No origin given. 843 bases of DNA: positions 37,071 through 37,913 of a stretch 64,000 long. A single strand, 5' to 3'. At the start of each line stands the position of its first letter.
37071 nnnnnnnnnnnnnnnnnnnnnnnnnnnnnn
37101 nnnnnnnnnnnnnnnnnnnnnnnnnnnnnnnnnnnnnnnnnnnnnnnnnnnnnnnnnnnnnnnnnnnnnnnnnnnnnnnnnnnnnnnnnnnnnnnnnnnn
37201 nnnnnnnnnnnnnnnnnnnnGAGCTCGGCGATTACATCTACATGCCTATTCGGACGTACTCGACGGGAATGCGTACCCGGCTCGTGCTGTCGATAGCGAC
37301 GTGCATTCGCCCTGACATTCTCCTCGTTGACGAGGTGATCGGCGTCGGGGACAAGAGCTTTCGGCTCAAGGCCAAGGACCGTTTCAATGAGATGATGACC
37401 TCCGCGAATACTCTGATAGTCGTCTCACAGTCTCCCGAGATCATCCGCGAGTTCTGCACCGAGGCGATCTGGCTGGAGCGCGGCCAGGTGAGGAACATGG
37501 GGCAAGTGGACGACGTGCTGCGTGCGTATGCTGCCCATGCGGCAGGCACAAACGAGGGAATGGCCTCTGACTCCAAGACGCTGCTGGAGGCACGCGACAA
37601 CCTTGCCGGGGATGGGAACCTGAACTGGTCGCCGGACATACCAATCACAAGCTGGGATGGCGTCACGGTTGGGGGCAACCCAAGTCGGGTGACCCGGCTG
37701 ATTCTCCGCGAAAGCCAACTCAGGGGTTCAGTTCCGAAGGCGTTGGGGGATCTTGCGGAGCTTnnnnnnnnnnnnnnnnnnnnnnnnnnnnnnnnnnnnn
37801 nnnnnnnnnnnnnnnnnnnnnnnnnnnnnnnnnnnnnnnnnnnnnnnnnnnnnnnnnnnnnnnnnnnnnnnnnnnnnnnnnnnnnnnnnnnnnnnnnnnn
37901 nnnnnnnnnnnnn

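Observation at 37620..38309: Wzt-type export ATPase carries a plant-type 24-residue LRR domain where a carbohydrate-binding module is expected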

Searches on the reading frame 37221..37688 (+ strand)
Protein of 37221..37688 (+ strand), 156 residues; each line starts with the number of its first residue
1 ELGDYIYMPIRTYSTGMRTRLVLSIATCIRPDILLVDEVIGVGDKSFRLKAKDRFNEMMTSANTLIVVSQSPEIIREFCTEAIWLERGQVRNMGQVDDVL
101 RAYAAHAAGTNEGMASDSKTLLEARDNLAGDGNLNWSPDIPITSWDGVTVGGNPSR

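Call 53: search_protein_representatives(protein=window:37221-37688:+)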
Query: 156 residues. Proteins with E-value up to 0.001 (for the whole library): 28131; up to 1e-10: 15155; up to 1e-30: 52. The best 150 are listed.
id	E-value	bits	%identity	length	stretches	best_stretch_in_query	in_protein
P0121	1.4e-128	440.5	46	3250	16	103-156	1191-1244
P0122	2.4e-97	339.1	45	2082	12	111-156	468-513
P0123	1.9e-85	300.5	46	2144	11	110-156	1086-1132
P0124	1.7e-70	252.0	47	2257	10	112-156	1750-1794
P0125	4.6e-70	250.6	45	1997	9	89-156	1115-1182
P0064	3.0e-66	238.2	73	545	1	1-156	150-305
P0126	1.2e-65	236.2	44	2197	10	113-155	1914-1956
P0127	7.5e-64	230.4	50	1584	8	98-150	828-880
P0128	1.1e-62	226.7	45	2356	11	102-156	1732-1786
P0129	3.8e-58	211.9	45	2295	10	90-156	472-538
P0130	2.2e-56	206.2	44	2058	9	100-153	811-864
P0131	2.4e-53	196.3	47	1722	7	100-156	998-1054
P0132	5.2e-53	195.2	47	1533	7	112-156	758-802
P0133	2.6e-52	192.9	46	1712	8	112-156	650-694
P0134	1.7e-50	187.0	46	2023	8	99-156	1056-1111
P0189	2.3e-28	115.2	49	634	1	1-110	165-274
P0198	8.8e-28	113.3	47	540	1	1-115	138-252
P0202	2.1e-27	112.1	49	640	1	1-131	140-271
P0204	3.2e-27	111.5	48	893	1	1-116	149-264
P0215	2.2e-26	108.8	46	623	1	1-114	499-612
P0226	1.9e-25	105.7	46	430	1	1-115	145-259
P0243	1.5e-24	102.8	48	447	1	1-106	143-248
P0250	2.0e-24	102.4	51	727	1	1-112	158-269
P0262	5.7e-24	100.9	46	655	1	1-111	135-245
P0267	7.0e-24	100.7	45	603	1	2-105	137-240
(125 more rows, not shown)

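Call 54: search_protein_families(library=pfam, proteins=[P0189, P0198, P0202, P0204, P0215, P0250, P0262, P0267, P0243, P0226], max_evalue=0.0001)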
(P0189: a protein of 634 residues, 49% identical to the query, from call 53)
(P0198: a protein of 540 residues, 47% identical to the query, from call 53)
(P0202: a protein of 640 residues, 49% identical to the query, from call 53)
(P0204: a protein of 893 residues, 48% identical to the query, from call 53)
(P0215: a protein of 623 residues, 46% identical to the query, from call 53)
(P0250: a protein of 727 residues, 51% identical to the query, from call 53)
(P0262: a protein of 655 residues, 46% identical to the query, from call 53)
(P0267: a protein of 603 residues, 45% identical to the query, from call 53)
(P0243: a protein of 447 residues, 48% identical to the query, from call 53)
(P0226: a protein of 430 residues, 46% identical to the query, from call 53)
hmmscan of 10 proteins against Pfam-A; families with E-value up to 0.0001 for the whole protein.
P0189 (634 aa): 2 families
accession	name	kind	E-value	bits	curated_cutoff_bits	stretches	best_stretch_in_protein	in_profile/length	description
PF00005.33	ABC_tran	-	4.9e-22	79.4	25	1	72-203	1-135/137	ABC transporter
PF01636.29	APH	-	2.3e-15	57.5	23.2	1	362-556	32-232/239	Phosphotransferase enzyme family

P0198 (540 aa): 2 families
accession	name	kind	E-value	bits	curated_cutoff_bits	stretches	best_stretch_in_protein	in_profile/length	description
PF25275.1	Golvesin_C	-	9.2e-35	120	31.6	2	381-514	1-130/132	Golvesin C-terminal domain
PF00005.33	ABC_tran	-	2.8e-20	73.8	25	1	45-176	1-135/137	ABC transporter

P0202 (640 aa): 2 families
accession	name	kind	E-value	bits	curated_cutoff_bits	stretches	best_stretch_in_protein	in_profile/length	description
PF00005.33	ABC_tran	-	1e-19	71.9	25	1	47-178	1-135/137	ABC transporter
PF05050.19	Methyltransf_21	-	4.1e-08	34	22.7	1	308-467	9-172/173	Methyltransferase FkbM domain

P0204 (893 aa): 3 families
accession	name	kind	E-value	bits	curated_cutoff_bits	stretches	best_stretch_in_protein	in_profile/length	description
PF00005.33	ABC_tran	-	1.8e-20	74.3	25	1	56-187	1-135/137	ABC transporter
PF07940.18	Hepar_II_III_C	-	1.7e-19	70.8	24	1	608-827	3-215/237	Heparinase II/III-like, C-terminal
PF16889.11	Hepar_II_III_N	-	7.2e-10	39.1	22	1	320-536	55-275/340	Heparinase II/III N-terminus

P0215 (623 aa): 1 family
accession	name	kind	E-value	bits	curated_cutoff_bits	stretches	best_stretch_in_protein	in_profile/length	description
PF00005.33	ABC_tran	-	4.3e-21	76.4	25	1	407-537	1-135/137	ABC transporter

P0250 (727 aa): 3 families
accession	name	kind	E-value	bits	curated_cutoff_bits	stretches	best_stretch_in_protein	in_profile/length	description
PF00754.31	F5_F8_type_C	-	2.8e-22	79.6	28.2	2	585-692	14-115/127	F5/8 type C domain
PF00005.33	ABC_tran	-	6.6e-19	69.3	25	1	65-196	1-135/137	ABC transporter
PF13304.12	AAA_21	-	4.8e-06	27.3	27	0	79-106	3-29/304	AAA domain, putative AbiEii toxin, Type IV TA system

P0262 (655 aa): 1 family
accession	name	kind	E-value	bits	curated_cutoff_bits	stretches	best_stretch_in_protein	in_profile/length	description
PF00005.33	ABC_tran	-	1.3e-20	74.8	25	1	43-174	1-136/137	ABC transporter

P0267 (603 aa): 3 families
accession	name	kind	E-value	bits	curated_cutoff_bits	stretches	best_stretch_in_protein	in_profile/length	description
PF00005.33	ABC_tran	-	7.5e-21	75.6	25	1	45-175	2-136/137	ABC transporter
PF13555.12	AAA_29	-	1.6e-05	25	27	1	46-78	14-46/61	P-loop containing region of AAA domain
PF02463.25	SMC_N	-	3.9e-05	23.6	40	0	48-86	19-56/220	RecF/RecN/SMC N terminal domain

P0243 (447 aa): 2 families
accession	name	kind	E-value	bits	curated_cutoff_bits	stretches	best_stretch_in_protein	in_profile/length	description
PF00005.33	ABC_tran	-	9.1e-21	75.3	25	1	50-181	1-135/137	ABC transporter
PF13304.12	AAA_21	-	4.4e-06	27.4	27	0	64-84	3-23/304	AAA domain, putative AbiEii toxin, Type IV TA system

P0226 (430 aa): 2 families
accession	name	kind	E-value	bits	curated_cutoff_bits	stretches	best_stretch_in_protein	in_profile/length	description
PF00005.33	ABC_tran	-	3.2e-21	76.8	25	1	50-183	1-135/137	ABC transporter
PF14524.12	Wzt_C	-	6.5e-05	23.4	30.4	0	284-410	9-133/143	Wzt C-terminal domain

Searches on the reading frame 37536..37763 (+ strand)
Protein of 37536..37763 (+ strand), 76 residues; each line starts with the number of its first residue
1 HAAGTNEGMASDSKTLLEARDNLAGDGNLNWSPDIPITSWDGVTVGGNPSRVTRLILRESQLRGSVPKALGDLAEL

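Call 52: search_protein_families(library=pfam, proteins=[window:37536-37763:+], max_evalue=10)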
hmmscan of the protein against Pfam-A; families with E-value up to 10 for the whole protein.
window:37536-37763:+ (76 aa): 0 families
